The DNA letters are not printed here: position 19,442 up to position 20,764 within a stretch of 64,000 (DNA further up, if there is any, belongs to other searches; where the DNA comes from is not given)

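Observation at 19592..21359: Two-gene TetR / AurF-like diiron N-oxygenase module with its own palindromic operator, isolated from any biosynthetic cluster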

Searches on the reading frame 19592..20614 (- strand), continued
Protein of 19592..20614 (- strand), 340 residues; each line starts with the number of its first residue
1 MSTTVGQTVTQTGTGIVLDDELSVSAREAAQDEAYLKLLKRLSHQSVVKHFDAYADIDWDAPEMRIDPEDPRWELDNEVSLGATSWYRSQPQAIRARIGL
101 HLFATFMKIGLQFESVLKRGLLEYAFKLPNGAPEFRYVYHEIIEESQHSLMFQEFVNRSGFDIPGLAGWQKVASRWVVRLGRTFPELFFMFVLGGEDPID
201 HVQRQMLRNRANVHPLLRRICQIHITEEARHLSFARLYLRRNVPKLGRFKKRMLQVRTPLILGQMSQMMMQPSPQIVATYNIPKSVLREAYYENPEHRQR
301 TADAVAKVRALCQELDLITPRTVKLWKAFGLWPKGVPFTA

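Call 51: get_annotated_region(hit=H11, flank=7000)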
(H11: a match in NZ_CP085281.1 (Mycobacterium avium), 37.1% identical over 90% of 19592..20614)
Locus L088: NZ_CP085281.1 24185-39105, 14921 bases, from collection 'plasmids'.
description: Mycobacterium avium subsp. hominissuis strain OCU859_P3-3s plasmid pP3-3a, complete sequence
organism: Mycobacterium avium (NCBI taxid 439334)
taxonomy: Bacteria; Actinomycetota; Actinomycetes; Mycobacteriales; Mycobacteriaceae; Mycobacterium; Mycobacterium avium
host: -; source: Homo sapiens,sputum; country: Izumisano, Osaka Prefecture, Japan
typing (MOB-suite, as given by PLSDB): mobilizable; relaxase MOBP
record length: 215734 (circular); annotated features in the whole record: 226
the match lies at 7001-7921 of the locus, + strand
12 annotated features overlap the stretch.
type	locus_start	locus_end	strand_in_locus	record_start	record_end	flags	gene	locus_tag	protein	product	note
CDS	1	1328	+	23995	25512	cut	istA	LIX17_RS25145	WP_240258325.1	IS21 family transposase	-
CDS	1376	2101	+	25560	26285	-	-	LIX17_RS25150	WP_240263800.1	ATP-binding protein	-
CDS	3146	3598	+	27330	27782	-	-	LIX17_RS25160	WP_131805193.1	STAS domain-containing protein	-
CDS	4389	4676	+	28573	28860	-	-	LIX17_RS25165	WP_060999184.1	hypothetical protein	-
CDS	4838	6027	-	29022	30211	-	-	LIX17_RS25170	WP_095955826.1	IS3 family transposase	-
CDS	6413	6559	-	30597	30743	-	-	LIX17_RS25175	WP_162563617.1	hypothetical protein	-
CDS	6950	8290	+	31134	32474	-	-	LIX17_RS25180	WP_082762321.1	diiron oxygenase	-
CDS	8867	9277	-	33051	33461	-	-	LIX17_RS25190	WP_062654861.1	hypothetical protein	-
CDS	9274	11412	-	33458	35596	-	-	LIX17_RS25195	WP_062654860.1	hypothetical protein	-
CDS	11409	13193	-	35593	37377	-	-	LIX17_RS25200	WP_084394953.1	hypothetical protein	-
CDS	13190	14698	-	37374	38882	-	-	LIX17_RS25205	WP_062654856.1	site-specific integrase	GO:0015074 - DNA integration [Evidence IEA]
CDS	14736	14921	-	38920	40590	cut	-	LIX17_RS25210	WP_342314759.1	hypothetical protein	-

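Call 54: search_protein_families(library=pfam, proteins=[L065:18-2501:+, L065:2751-3512:+, L065:4916-5758:-, L065:5656-7173:-, L065:6954-8216:-, L065:8213-8923:-, L073:79-1446:+, L073:1718-2467:+, L073:2745-3647:+, L073:4871-5629:-], max_evalue=0.0001)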
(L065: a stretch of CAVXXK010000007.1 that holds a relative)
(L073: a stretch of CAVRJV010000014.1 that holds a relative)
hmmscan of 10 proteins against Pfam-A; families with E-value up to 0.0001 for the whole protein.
L065:18-2501:+ (827 aa): 5 families
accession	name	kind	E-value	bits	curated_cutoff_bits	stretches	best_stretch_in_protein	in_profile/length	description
PF00501.34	AMP-binding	-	3.1e-68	230.8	29.9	1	2-303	58-384/384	AMP-binding enzyme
PF00975.26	Thioesterase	-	8.1e-36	124.8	26.4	1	552-798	1-222/226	Thioesterase domain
PF00550.31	PP-binding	-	1.1e-14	54.9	20.8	1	468-528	3-65/67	Phosphopantetheine attachment site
PF13193.12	AMP-binding_C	-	8.4e-10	39.9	24.5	1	362-437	1-76/76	AMP-binding enzyme C-terminal domain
PF12697.13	Abhydrolase_6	-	1.7e-06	29.3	26.3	1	555-784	2-205/217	Alpha/beta hydrolase family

L065:2751-3512:+ (253 aa): 2 families
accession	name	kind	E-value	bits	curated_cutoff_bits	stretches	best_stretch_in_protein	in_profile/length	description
PF00975.26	Thioesterase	-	1e-46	160.4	26.4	1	26-240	2-217/226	Thioesterase domain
PF12697.13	Abhydrolase_6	-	9.2e-06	26.9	26.3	1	38-236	12-207/217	Alpha/beta hydrolase family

L065:4916-5758:- (280 aa): 3 families
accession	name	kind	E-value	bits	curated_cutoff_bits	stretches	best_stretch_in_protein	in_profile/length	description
PF00005.33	ABC_tran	-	1.2e-32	113.8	25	1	63-212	1-137/137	ABC transporter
PF13304.12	AAA_21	-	2.8e-09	37.9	27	1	180-248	234-304/304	AAA domain, putative AbiEii toxin, Type IV TA system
PF02463.25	SMC_N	-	3.6e-06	27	40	0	144-257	105-212/220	RecF/RecN/SMC N terminal domain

L065:5656-7173:- (505 aa): 2 families
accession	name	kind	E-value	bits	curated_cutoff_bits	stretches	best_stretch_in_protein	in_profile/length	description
PF02687.27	FtsX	-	4.3e-15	56.3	25.5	1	366-496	2-118/120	FtsX-like permease C-terminal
PF12704.14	MacB_PCD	-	2.4e-11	44.8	27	1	96-334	1-206/207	MacB-like periplasmic core domain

L065:6954-8216:- (420 aa): 2 families
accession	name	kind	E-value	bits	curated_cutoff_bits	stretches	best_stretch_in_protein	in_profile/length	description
PF12704.14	MacB_PCD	-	5.9e-15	56.5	27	1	21-245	1-204/207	MacB-like periplasmic core domain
PF02687.27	FtsX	-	7.2e-14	52.3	25.5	1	280-411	2-118/120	FtsX-like permease C-terminal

L065:8213-8923:- (236 aa): 1 family
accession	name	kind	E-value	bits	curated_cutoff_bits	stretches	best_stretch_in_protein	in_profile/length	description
PF17131.11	LolA_like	-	6.5e-45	153.5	30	1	57-236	3-183/184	Outer membrane lipoprotein-sorting protein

L073:79-1446:+ (455 aa): 5 families
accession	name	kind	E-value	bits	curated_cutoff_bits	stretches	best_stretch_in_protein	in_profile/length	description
PF00975.26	Thioesterase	-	1.1e-34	121.1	26.4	1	180-426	1-222/226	Thioesterase domain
PF00550.31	PP-binding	-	3.9e-15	56.3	20.8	1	96-157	3-66/67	Phosphopantetheine attachment site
PF00561.26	Abhydrolase_1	-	8.7e-07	29.3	25.8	1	182-304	2-125/245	alpha/beta hydrolase fold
PF12697.13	Abhydrolase_6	-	9.5e-06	26.9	26.3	1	183-410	2-204/217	Alpha/beta hydrolase family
PF20408.4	Abhydrolase_11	-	2.9e-05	24.3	27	1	214-270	45-102/193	Alpha/beta hydrolase domain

L073:1718-2467:+ (249 aa): 2 families
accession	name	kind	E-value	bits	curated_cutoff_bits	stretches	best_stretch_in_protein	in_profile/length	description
PF00975.26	Thioesterase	-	5.5e-49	167.8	26.4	1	23-235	2-212/226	Thioesterase domain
PF12697.13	Abhydrolase_6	-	6.4e-08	34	26.3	1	32-195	9-149/217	Alpha/beta hydrolase family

L073:2745-3647:+ (300 aa): 0 families

L073:4871-5629:- (252 aa): 3 families
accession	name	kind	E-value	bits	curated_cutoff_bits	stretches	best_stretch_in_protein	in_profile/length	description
PF00005.33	ABC_tran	-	4.6e-34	118.4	25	1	25-174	1-137/137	ABC transporter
PF13304.12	AAA_21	-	1.4e-08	35.6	27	0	142-210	234-304/304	AAA domain, putative AbiEii toxin, Type IV TA system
PF02463.25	SMC_N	-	2.4e-06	27.6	40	0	121-219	120-212/220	RecF/RecN/SMC N terminal domain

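Call 75: search_solved_structures(query=L085:5351-5983:+, max_evalue=0.000001)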
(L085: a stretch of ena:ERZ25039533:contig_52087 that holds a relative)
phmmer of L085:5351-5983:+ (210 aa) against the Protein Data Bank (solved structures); distinct sequences matched with E-value up to 0.000001: 14.
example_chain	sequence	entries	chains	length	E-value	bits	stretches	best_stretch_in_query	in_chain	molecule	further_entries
5icj_A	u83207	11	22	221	2.8e-11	46.6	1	7-110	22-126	Probable transcriptional regulatory protein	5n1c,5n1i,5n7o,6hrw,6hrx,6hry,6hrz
5wm9_A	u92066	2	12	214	3.9e-11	46.1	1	9-110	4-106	Rv0078 | TetR family transcriptional regulator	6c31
8v90_A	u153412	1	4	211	1.6e-08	37.6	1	9-85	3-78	HTH-type transcriptional regulator TtgR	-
7k1a_A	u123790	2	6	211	2.7e-08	36.9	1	9-84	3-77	HTH-type transcriptional regulator TtgR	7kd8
2uxh_A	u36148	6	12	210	3.4e-08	36.6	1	9-84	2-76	HTH-TYPE TRANSCRIPTIONAL REGULATOR TTGR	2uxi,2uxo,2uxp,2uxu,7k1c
6srn_A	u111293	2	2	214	4e-08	36.3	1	10-75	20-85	TetR family transcriptional regulator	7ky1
2xdn_A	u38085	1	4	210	4.6e-08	36.1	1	9-84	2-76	HTH-TYPE TRANSCRIPTIONAL REGULATOR TTGR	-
2eh3_A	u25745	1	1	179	1.3e-07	34.7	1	20-77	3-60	Transcriptional regulator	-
1zkg_A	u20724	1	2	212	1.4e-07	34.6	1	19-83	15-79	transcriptional regulator, TetR family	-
2id6_A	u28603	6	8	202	1.5e-07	34.5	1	19-83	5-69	TRANSCRIPTIONAL REGULATOR, TetR FAMILY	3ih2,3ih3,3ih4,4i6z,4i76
1z77_A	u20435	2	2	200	1.8e-07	34.2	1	19-83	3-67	transcriptional regulator (TetR family) | Transcriptional regulator, TetR family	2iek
2w53_A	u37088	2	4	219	1.9e-07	34.1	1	10-81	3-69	REPRESSOR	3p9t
2dg7_A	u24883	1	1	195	6.5e-07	32.4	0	21-145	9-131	putative transcriptional regulator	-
3e7q_A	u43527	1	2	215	8.1e-07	32.1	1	19-179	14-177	transcriptional regulator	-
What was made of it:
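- Closest known: Generic TetR-plus-oxidoreductase modules. Same: The majority (type B) TetR of this clade has Rv0078 as its nearest solved relative, in the HTH region only (call 75).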

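Call 76: search_protein_families(library=ncbifam, proteins=[L085:5351-5983:+, L047:3294-3968:+], max_evalue=0.00001)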
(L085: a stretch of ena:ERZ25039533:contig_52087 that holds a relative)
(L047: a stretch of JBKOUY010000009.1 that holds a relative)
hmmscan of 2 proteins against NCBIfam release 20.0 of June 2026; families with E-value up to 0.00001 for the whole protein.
L085:5351-5983:+ (210 aa): 8 families
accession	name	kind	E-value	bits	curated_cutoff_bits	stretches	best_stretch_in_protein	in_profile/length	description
TIGR03384.1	betaine_BetI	equivalog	4.3e-18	65.7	201.3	1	20-190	9-176/189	choline-binding transcriptional repressor BetI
NF001978.0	PRK00767.1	equivalog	5.9e-15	55.6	118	1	21-178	11-166/197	transcriptional regulator BetI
NF041196.1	ScbR_bind_reg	equivalog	1.8e-11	44.5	150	1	15-142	2-131/191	ScbR family autoregulator-binding transcription factor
NF051852.1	efflux_TF_MtrR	exception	5.5e-11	42.7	280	1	10-86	2-77/205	multidrug efflux system transcriptional repressor MtrR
NF053731.1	TransRegFasRMycb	equivalog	3.2e-08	33.6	330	1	18-134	10-126/199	HTH-type transcriptional activator FasR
NF007949.0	PRK10668.1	equivalog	6.8e-08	32.3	271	1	10-78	3-69/216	multidrug efflux transporter transcriptional repressor AcrR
TIGR03968.1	mycofact_TetR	equivalog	2e-06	27.5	224.9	1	14-94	4-80/190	mycofactocin system transcriptional regulator MftR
NF007430.0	PRK09975.1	equivalog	3.1e-06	26.5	274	1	10-68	3-60/220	acrEF/envCD operon transcriptional regulator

L047:3294-3968:+ (224 aa): 9 families
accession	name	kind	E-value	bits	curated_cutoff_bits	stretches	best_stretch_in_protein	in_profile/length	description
NF041196.1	ScbR_bind_reg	equivalog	1.7e-10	41.4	150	1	28-90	2-64/191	ScbR family autoregulator-binding transcription factor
TIGR03384.1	betaine_BetI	equivalog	1.4e-09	37.9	201.3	1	33-162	9-140/189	choline-binding transcriptional repressor BetI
NF001978.0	PRK00767.1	equivalog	1.9e-09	37.6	118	1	34-166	11-146/197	transcriptional regulator BetI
NF051852.1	efflux_TF_MtrR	exception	2.5e-08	34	280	1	29-94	7-72/205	multidrug efflux system transcriptional repressor MtrR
NF007949.0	PRK10668.1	equivalog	3.3e-07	30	271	1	27-85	6-64/216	multidrug efflux transporter transcriptional repressor AcrR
NF011584.0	PRK15008.1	equivalog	4.5e-07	29.9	230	1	29-98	15-84/212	HTH-type transcriptional regulator RutR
NF051457.1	acryl_TF_AcuR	equivalog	4.3e-06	26.1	247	1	22-86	7-71/204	acrylate utilization transcriptional regulator AcuR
TIGR03613.1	RutR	equivalog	6.3e-06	26.2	368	1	31-87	7-63/202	pyrimidine utilization regulatory protein R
NF053731.1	TransRegFasRMycb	equivalog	7.6e-06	25.8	330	0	31-99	10-78/199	HTH-type transcriptional activator FasR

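Call 82: search_solved_structures(query=L008:4984-6336:+, max_evalue=1e-20)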
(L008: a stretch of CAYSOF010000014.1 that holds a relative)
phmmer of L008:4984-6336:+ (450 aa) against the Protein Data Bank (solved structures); distinct sequences matched with E-value up to 1e-20: 215 (the best 60 are shown).
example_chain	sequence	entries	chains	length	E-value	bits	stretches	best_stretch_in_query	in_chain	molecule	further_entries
6c93_A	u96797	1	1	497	2.4e-42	148.4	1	58-421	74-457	Cytochrome P450 4B1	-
3dbg_A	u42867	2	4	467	2.6e-42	148.3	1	11-438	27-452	Putative cytochrome P450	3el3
7wzl_A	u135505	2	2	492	6.3e-42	147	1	27-418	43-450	Putative cytochrome P450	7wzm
5t6q_A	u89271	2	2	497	1.2e-41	146.2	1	58-421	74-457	Cytochrome P450 4B1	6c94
9bat_A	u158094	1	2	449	1.9e-39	138.9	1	15-429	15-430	Lanosterol 14-alpha demethylase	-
7jj1_A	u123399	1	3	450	6.1e-39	137.2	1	9-421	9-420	Cytochrome P450 51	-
6mi0_A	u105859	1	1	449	6.7e-39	137.1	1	9-421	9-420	Cytochrome P450 51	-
2ve3_A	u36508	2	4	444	8e-39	136.8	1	7-429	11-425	PUTATIVE CYTOCHROME P450 120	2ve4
6mcw_A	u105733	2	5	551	1.2e-38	136.2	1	9-422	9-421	Cytochrome P450 51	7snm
6uez_A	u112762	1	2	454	8.2e-38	133.5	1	15-431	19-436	Lanosterol 14-alpha demethylase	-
8sbi_A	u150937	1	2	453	8.3e-38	133.5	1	15-431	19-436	Lanosterol 14-alpha demethylase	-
8ss0_A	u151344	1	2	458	8.4e-38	133.5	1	15-431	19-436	Lanosterol 14-alpha demethylase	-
8yqo_A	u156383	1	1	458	1.3e-37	132.8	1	15-431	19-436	Lanosterol 14-alpha demethylase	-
3jus_A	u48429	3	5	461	1.4e-37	132.8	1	15-431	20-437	Lanosterol 14-alpha demethylase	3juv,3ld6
4uhl_A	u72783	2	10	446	1.4e-37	132.7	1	15-431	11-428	STEROL 14-ALPHA DEMETHYLASE | Lanosterol 14-alpha demethylase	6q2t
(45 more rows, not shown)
